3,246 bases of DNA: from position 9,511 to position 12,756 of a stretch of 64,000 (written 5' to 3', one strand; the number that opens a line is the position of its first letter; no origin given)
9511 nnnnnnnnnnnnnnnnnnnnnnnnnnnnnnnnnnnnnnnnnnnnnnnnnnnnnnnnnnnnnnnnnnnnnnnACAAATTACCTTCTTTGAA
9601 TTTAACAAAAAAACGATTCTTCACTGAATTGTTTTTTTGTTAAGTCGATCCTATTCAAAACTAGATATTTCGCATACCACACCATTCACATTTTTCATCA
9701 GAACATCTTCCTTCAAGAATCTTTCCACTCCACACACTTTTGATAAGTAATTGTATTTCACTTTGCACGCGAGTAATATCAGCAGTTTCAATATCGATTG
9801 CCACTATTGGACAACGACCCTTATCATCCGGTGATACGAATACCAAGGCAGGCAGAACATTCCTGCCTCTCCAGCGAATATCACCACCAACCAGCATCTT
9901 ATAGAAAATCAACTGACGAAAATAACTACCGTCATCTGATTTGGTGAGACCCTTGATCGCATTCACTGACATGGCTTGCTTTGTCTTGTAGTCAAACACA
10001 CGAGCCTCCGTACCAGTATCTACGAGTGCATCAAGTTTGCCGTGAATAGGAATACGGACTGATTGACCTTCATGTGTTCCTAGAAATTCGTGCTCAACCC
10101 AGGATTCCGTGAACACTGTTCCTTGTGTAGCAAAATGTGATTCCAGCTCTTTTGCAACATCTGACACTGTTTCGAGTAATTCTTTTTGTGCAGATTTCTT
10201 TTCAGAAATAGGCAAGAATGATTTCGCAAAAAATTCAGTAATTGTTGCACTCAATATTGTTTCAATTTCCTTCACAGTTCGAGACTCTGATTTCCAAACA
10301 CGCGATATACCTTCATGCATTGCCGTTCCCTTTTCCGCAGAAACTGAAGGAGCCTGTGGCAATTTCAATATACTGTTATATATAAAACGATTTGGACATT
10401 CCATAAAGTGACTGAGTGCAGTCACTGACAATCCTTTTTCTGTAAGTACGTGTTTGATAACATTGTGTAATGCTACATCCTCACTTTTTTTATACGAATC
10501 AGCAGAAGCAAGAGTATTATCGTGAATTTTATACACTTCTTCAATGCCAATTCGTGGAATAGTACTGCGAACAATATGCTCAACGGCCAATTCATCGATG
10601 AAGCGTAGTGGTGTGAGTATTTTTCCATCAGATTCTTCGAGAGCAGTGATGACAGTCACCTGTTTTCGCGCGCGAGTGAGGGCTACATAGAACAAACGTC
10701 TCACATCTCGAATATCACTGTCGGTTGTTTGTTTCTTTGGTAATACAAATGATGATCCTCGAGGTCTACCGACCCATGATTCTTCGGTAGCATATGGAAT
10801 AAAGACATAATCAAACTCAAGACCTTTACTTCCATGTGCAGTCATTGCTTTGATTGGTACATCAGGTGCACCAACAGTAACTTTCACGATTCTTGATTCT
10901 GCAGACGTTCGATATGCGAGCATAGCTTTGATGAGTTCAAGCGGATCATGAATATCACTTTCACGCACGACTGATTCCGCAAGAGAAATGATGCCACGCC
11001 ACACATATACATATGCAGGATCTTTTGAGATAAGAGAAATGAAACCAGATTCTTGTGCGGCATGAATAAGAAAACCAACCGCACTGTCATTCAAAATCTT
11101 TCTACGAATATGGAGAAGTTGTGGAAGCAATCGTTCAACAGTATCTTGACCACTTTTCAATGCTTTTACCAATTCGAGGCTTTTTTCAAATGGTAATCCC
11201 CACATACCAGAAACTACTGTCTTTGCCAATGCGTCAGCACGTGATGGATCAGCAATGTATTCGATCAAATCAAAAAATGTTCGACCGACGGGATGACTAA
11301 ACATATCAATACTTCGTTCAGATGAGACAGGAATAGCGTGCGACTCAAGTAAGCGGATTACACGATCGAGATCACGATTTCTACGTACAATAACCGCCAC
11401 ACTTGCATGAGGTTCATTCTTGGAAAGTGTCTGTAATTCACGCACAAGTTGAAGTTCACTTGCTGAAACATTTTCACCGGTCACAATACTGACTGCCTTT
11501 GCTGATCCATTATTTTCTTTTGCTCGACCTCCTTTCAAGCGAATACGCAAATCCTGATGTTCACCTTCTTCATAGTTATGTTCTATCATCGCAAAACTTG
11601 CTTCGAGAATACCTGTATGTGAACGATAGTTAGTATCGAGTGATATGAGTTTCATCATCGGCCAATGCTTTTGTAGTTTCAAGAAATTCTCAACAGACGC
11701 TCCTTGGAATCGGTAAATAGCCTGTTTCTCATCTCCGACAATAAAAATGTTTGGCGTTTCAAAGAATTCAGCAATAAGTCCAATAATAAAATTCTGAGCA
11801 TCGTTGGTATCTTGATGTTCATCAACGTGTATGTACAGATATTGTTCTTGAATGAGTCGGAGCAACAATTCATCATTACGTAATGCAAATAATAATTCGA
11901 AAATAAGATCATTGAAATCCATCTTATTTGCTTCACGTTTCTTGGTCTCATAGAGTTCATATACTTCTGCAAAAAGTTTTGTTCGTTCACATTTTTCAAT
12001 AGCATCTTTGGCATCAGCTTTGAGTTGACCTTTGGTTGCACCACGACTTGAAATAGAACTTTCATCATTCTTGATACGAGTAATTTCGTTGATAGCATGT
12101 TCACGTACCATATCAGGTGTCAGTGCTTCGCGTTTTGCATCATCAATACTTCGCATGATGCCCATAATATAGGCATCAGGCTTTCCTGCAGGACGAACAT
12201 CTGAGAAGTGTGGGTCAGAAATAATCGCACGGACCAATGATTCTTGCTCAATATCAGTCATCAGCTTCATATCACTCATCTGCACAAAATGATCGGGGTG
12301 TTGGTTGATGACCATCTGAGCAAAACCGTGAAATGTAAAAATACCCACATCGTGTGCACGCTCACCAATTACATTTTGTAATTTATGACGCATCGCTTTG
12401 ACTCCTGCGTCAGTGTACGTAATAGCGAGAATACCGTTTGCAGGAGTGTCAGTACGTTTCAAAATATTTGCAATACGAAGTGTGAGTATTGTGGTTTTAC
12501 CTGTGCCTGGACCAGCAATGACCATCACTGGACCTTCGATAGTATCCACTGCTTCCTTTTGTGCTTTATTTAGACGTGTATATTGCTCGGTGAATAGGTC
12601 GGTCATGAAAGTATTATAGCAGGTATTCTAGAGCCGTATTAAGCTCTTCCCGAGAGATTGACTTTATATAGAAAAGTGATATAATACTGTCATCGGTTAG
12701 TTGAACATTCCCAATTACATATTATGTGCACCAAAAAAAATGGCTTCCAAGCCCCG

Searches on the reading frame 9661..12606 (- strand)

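Call 10: search_protein_families(library=pfam, proteins=[window:9661-12606:-], max_evalue=0.001)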
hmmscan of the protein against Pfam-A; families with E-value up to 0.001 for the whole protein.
window:9661-12606:- (981 aa): 8 families
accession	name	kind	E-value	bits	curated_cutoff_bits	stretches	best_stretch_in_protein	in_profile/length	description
PF00580.27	UvrD-helicase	-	1.3e-61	209.1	23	1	12-314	1-269/271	UvrD/REP helicase N-terminal domain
PF13361.12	UvrD_C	-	4.3e-26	92.6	25.6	2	585-655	287-348/350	UvrD-like helicase C-terminal domain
PF12705.13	PDDEXK_1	-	3.5e-21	76.7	22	1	726-981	2-245/247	PD-(D/E)XK nuclease superfamily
PF13245.12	AAA_19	-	1.2e-15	58.3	25.1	1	16-300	1-133/134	AAA domain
PF13538.12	UvrD_C_2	-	1.4e-10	41.3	27.4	1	628-653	26-52/52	UvrD-like helicase C-terminal domain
PF08696.17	Dna2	-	0.00025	21.3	22.4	1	726-824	56-150/204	DNA replication factor Dna2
PF01443.25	Viral_helicase1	-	0.00043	20.6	21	0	581-654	178-228/228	Viral superfamily 1 RNA helicase core domain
PF12684.13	DUF3799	-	0.00044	20.5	26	0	727-976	1-230/233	PDDEXK-like domain of unknown function (DUF3799)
